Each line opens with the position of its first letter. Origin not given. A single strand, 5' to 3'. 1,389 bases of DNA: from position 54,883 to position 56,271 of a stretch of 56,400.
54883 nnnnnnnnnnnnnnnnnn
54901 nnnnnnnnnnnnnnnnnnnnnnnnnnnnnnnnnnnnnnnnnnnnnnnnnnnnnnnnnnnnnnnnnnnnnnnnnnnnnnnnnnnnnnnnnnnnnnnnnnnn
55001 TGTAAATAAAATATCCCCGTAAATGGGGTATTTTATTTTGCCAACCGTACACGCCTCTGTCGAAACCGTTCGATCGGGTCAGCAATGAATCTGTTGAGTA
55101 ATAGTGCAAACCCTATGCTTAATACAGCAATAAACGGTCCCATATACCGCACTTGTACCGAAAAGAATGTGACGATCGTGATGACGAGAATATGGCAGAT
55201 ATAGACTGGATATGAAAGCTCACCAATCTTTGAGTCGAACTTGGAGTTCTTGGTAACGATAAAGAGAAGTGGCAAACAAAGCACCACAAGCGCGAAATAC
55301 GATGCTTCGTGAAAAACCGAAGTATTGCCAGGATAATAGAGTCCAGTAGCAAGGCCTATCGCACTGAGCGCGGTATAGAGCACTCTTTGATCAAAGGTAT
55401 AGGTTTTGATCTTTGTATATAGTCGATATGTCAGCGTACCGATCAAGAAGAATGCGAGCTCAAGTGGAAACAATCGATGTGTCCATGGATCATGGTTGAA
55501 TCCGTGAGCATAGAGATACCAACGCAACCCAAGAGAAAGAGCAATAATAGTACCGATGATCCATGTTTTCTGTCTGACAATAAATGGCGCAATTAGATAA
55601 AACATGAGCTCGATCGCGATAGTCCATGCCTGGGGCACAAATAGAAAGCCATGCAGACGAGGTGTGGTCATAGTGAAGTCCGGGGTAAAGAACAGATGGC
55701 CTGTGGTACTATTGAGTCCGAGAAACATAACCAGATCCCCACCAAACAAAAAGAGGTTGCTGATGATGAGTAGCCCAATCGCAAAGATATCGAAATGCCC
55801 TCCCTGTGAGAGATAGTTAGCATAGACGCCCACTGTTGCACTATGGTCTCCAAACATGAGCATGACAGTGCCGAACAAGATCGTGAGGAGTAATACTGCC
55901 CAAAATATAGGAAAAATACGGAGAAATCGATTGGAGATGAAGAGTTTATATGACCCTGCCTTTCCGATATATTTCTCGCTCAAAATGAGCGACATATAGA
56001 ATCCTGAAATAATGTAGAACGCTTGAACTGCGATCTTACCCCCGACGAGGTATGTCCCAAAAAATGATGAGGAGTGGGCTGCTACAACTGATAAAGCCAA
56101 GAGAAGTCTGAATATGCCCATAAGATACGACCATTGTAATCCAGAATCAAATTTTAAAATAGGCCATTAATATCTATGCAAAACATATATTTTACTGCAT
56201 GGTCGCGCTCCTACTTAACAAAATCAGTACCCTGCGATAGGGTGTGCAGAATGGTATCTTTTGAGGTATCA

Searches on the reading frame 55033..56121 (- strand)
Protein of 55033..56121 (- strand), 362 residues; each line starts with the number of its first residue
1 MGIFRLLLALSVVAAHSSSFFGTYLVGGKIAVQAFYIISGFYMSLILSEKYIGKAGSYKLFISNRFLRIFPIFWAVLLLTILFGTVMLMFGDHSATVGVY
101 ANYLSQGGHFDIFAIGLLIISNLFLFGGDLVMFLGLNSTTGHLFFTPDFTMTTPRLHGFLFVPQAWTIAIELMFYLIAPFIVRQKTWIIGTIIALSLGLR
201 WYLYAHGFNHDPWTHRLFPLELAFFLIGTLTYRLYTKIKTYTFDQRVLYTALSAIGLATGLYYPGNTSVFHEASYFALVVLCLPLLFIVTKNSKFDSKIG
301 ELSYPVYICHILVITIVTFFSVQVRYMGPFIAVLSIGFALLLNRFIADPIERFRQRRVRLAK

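Call 8: search_protein_families(library=pfam, proteins=[window:55033-56121:-], max_evalue=0.001)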
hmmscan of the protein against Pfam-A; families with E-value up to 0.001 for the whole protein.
window:55033-56121:- (362 aa): 1 family
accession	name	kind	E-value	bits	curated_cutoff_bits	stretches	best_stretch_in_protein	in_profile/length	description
PF01757.29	Acyl_transf_3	-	4.2e-17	62.6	31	1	4-342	7-324/326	Acyltransferase domain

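Call 90: search_protein_families(library=ncbifam, proteins=[window:55033-56121:-], max_evalue=0.001)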
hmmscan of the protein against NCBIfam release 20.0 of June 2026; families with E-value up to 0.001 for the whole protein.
window:55033-56121:- (362 aa): 0 families
